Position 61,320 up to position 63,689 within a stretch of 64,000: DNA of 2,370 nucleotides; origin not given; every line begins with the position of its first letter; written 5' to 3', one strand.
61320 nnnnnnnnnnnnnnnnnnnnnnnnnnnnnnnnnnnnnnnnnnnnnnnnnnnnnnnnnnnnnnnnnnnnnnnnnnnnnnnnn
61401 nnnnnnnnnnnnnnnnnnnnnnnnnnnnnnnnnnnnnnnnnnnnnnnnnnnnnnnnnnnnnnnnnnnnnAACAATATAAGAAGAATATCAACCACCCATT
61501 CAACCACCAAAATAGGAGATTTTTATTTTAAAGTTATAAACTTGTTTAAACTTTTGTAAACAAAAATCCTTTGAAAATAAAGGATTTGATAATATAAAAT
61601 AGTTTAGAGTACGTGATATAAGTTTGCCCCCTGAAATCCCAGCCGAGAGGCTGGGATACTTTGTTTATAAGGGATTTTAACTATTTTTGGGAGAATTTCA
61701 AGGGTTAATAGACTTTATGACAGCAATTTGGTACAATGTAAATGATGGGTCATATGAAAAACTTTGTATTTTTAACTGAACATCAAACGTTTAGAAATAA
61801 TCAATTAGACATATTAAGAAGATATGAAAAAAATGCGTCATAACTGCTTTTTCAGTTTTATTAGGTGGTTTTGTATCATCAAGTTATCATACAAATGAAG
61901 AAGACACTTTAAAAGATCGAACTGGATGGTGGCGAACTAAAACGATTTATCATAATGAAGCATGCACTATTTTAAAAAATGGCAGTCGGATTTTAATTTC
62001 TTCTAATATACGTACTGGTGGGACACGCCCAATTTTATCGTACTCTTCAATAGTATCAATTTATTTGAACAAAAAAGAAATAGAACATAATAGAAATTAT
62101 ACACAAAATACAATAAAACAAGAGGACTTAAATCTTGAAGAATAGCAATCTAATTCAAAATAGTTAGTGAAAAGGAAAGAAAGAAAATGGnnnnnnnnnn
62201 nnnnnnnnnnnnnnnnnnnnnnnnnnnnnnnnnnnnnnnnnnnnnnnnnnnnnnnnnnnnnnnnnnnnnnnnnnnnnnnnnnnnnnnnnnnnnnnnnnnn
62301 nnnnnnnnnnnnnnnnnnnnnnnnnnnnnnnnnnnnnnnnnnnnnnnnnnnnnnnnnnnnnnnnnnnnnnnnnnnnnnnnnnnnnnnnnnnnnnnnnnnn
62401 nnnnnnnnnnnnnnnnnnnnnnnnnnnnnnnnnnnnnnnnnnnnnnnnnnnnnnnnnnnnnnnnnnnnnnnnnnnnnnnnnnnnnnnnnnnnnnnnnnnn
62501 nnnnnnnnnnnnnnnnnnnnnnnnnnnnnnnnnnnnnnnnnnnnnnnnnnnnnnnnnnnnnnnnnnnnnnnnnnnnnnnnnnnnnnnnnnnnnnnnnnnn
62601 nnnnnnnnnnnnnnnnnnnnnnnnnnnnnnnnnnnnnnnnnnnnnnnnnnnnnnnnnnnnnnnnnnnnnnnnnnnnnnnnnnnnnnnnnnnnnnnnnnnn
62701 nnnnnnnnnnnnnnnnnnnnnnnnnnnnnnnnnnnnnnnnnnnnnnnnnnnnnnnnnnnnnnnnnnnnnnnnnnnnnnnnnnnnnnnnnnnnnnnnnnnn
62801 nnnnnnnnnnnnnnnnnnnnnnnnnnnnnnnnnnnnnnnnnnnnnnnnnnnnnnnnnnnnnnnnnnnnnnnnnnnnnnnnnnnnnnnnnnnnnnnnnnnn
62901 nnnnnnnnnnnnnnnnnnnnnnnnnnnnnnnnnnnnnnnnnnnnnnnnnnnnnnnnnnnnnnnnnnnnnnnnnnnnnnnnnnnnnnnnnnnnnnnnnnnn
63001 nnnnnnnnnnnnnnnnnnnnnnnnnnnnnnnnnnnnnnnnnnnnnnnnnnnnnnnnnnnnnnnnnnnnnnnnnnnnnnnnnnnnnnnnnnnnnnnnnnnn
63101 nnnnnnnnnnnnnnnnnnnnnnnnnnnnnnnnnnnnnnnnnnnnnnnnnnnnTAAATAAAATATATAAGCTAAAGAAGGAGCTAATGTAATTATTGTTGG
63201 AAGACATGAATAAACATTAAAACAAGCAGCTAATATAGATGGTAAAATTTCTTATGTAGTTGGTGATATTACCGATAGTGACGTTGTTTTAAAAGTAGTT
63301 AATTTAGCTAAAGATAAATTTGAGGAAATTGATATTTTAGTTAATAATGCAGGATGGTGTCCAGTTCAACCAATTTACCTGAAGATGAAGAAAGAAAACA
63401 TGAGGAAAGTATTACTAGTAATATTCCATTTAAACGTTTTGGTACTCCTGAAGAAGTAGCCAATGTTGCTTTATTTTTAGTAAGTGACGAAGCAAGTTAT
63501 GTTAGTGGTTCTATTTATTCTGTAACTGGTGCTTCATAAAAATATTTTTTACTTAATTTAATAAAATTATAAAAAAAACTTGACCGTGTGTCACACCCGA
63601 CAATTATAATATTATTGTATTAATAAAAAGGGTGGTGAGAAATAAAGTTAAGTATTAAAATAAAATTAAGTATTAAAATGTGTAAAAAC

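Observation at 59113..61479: Unusual domain architecture: coiled-coil + Cys4 + AEP PrimPol + XPB-type SF2 helicase in one polypeptide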

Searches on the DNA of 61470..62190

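Call 95: search_rna_families(source=window, start=61470, end=62190, threshold=evalue, max_evalue=1)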
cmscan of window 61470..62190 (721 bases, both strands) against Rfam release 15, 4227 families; matches with E-value up to 1: 1.
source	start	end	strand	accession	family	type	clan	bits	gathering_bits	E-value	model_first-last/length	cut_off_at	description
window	61536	61688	+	RF02375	Aar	Gene; sRNA;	-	23.3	60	0.47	1-191/191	no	Aar sRNA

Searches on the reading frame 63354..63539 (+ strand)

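Call 107: search_protein_families(library=pfam, proteins=[window:63354-63539:+], max_evalue=0.05)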
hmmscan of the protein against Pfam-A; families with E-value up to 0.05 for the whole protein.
window:63354-63539:+ (61 aa): 1 family
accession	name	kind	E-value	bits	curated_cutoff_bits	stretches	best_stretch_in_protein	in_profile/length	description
PF13561.12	adh_short_C2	-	1.1e-11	45.2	27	1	13-58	187-232/236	Enoyl-(Acyl carrier protein) reductase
